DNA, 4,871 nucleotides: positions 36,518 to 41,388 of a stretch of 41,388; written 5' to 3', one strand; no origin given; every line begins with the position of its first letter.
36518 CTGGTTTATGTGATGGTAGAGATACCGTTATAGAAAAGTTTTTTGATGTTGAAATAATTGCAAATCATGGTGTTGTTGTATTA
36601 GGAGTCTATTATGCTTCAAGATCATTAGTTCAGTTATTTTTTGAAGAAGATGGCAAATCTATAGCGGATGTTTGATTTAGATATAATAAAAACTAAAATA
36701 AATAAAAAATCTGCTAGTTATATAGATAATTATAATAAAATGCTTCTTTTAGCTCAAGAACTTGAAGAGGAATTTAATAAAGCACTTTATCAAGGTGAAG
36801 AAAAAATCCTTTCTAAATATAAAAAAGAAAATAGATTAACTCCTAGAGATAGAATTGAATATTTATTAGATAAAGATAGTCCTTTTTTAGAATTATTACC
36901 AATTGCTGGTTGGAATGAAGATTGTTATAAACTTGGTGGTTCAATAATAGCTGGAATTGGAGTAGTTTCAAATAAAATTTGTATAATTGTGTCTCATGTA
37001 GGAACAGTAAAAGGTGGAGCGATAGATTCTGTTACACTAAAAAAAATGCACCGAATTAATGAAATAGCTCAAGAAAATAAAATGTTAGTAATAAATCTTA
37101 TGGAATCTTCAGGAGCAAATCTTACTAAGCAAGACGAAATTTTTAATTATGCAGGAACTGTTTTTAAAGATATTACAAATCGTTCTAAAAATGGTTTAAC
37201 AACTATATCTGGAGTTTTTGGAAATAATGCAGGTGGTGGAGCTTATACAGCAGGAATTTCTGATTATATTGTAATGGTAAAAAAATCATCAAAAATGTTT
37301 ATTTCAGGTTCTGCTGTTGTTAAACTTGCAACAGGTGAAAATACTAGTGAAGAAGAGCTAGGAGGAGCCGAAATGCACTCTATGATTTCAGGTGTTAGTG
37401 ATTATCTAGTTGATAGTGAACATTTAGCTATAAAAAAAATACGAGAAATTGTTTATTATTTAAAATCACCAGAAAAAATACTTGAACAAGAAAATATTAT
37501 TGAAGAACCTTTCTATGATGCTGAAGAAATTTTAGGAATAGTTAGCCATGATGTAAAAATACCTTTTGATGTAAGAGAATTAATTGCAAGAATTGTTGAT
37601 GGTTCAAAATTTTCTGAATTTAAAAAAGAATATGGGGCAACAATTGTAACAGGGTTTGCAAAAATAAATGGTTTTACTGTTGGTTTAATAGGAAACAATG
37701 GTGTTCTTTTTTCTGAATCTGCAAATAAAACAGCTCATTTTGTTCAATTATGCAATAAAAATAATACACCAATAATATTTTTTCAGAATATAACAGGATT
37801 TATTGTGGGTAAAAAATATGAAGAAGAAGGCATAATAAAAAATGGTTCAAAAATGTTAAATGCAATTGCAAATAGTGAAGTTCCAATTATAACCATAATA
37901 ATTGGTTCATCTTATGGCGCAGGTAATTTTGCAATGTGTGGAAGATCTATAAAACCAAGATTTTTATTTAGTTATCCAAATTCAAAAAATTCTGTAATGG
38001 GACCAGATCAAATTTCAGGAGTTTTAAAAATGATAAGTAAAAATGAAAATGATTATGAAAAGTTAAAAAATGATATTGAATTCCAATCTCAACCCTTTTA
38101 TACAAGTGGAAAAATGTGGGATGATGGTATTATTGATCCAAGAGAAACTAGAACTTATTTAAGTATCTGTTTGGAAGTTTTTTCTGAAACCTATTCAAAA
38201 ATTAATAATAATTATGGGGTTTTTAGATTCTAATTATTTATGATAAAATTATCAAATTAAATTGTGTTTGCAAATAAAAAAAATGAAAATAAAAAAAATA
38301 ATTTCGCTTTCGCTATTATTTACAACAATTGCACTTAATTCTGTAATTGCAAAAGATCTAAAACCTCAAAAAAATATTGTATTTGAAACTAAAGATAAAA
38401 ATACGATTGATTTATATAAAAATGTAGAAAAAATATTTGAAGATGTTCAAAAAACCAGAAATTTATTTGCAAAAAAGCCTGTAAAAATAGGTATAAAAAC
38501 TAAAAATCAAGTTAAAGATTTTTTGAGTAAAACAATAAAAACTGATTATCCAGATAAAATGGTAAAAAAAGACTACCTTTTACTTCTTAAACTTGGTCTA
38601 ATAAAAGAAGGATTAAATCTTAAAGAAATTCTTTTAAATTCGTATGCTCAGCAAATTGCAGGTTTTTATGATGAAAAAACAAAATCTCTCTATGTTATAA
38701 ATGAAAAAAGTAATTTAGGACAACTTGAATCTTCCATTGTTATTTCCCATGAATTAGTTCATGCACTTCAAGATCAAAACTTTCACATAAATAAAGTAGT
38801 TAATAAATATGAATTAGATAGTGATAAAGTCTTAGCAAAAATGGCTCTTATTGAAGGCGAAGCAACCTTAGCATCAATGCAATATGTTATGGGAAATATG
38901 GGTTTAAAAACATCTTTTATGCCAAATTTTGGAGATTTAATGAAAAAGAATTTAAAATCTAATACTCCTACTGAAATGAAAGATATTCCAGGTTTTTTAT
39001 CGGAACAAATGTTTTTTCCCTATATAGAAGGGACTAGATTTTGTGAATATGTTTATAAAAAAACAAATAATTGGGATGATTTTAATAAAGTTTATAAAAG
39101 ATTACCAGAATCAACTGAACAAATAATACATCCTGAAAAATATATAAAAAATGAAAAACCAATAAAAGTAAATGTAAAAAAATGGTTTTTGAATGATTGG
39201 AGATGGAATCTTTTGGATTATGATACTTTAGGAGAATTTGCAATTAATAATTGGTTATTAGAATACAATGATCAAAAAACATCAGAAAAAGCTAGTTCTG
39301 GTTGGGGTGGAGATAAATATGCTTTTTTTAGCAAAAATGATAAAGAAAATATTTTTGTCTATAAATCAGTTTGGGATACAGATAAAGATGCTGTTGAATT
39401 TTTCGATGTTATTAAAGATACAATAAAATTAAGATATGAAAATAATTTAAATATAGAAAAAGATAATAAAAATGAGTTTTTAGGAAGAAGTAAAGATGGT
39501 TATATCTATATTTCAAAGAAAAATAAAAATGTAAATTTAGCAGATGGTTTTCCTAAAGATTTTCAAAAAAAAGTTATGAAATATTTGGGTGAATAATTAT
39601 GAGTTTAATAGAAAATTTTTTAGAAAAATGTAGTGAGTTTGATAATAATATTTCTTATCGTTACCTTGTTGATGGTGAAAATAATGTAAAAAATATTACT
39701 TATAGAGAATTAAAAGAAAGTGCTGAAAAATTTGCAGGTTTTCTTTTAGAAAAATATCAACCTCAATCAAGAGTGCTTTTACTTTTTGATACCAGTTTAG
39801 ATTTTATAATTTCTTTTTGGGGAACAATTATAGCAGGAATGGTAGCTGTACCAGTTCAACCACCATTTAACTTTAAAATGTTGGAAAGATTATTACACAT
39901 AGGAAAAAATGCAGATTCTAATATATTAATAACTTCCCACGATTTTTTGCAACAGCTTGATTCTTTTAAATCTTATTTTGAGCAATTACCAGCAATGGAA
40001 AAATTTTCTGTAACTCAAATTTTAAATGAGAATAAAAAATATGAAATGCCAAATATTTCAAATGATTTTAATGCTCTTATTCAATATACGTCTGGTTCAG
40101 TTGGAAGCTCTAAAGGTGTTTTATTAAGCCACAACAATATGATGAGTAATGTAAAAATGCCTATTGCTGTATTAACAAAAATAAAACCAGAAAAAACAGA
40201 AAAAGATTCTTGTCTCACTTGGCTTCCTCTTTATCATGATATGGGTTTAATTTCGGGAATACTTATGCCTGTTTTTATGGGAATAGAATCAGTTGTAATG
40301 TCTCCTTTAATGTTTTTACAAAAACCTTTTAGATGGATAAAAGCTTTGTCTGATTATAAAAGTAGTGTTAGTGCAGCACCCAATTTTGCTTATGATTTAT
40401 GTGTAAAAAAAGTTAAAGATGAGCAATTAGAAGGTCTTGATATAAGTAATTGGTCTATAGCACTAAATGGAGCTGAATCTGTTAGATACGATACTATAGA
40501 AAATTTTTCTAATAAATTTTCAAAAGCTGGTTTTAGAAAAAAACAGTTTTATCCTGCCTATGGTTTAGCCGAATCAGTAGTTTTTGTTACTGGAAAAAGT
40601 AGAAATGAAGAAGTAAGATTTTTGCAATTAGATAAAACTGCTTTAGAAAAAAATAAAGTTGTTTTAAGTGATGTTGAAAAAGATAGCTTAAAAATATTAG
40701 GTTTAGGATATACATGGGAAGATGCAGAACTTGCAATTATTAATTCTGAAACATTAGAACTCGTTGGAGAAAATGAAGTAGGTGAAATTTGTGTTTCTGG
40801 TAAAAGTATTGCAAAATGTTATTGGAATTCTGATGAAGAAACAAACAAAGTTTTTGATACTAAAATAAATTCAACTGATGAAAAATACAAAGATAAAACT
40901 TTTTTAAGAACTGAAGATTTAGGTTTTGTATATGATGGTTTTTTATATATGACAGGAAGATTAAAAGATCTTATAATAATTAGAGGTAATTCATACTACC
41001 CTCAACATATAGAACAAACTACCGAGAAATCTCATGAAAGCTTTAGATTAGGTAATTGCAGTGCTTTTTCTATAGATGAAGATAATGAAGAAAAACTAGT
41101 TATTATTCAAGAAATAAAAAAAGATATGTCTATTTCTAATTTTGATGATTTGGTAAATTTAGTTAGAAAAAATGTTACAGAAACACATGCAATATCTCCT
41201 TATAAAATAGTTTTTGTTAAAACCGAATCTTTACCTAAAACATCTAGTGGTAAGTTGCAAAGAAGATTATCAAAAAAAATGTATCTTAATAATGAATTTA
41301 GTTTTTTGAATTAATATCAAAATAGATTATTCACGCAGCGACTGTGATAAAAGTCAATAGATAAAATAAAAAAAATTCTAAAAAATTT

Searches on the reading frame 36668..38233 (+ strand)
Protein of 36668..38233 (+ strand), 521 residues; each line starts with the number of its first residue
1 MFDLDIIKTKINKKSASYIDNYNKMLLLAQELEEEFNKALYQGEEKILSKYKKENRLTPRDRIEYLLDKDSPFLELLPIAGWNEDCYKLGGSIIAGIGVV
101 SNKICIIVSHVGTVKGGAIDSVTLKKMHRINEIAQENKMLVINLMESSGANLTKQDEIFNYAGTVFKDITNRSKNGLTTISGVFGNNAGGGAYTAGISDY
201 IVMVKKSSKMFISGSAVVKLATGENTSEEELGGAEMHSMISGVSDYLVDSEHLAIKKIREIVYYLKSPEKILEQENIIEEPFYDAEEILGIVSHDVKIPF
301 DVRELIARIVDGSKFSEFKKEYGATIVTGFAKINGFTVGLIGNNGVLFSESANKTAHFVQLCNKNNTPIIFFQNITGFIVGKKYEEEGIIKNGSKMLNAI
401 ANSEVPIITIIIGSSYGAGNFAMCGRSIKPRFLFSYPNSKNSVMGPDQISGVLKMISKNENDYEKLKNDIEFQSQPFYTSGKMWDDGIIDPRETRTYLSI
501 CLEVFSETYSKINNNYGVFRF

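Call 53: search_protein_families(library=pfam, proteins=[window:36668-38233:+])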
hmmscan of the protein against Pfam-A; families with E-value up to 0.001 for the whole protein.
window:36668-38233:+ (521 aa): 2 families
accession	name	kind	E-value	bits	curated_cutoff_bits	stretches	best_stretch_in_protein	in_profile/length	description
PF01039.27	Carboxyl_trans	-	4.8e-122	408.5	22.3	1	53-507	4-480/493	Carboxyl transferase domain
PF03255.19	ACCA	-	2.7e-14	53.5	23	2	344-454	125-231/310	Acetyl co-enzyme A carboxylase carboxyltransferase-like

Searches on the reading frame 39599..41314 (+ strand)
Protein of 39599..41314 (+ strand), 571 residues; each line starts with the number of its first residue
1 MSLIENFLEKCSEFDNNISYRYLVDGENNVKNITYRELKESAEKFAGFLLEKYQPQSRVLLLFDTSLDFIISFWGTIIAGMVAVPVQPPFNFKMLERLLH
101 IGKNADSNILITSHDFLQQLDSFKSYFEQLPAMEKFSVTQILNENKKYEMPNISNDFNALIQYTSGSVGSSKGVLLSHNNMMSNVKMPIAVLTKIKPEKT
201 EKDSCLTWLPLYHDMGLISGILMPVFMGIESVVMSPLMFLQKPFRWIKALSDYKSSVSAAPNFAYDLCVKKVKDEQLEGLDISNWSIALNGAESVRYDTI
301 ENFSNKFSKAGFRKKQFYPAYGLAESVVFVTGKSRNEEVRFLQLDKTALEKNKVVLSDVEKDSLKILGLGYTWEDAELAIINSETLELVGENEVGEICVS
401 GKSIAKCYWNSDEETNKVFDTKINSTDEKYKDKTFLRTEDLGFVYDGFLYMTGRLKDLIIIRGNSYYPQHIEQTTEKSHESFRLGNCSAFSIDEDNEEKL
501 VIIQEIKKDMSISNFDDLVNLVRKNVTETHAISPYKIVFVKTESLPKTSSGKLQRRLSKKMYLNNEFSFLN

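Call 53: search_protein_families(library=pfam, proteins=[window:39599-41314:+])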
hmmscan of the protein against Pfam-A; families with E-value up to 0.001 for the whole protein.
window:39599-41314:+ (571 aa): 3 families
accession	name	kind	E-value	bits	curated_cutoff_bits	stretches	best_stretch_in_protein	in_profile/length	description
PF00501.34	AMP-binding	-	5.8e-54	183.8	29.9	1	24-409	15-384/384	AMP-binding enzyme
PF23024.1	AMP-dom_DIP2-like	-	6e-13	49.2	27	1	457-568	2-106/110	Disco-interacting protein 2-like, AMP domain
PF24919.1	Mug62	-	8.9e-07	29.1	27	1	464-563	31-143/164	Meiotically up-regulated gene 62 protein-like domain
